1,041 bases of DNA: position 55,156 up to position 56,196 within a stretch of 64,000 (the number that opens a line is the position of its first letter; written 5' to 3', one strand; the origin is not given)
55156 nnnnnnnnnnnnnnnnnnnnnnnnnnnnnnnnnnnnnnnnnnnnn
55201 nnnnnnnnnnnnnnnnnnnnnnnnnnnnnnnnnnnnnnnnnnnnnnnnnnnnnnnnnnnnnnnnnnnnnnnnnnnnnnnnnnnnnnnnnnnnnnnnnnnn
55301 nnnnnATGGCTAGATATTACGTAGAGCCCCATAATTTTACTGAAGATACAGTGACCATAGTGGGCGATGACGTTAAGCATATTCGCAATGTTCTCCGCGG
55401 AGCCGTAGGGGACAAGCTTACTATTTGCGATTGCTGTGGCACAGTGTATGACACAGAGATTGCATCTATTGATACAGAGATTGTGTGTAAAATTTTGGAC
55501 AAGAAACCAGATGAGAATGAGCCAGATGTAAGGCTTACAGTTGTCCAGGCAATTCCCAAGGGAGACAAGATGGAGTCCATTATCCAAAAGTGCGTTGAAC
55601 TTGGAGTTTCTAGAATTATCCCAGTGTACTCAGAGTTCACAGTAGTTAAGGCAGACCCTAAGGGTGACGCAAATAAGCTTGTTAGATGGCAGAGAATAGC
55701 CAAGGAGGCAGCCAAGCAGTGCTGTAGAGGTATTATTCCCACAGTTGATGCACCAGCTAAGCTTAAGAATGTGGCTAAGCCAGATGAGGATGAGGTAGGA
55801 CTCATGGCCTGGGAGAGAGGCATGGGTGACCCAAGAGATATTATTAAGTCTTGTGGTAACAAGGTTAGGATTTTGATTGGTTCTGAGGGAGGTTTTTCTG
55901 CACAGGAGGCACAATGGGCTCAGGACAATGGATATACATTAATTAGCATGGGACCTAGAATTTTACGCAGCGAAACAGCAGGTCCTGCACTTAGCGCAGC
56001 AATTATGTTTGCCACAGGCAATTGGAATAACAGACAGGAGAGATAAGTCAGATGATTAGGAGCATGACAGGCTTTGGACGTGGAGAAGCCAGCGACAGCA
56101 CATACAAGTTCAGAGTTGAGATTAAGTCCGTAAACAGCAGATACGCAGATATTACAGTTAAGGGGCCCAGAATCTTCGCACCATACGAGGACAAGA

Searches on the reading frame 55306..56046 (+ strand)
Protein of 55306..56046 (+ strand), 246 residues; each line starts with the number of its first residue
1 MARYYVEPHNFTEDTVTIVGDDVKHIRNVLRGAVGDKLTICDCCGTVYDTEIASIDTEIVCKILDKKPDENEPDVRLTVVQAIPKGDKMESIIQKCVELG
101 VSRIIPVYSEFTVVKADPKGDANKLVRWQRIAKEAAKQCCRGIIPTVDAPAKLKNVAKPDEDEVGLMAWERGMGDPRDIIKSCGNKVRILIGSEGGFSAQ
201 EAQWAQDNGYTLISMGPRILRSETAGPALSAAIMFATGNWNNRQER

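Call 3: search_protein_families(library=pfam, proteins=[window:55306-56046:+], max_evalue=0.01)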
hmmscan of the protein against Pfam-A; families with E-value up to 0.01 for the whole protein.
window:55306-56046:+ (246 aa): 2 families
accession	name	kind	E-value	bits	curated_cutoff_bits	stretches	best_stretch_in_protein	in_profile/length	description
PF04452.19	Methyltrans_RNA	-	1.2e-47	162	23.9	1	73-233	3-164/165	RNA methyltransferase domain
PF20260.4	PUA_4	-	3e-07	30.9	23.9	1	20-58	3-41/48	RNA methyltransferase PUA domain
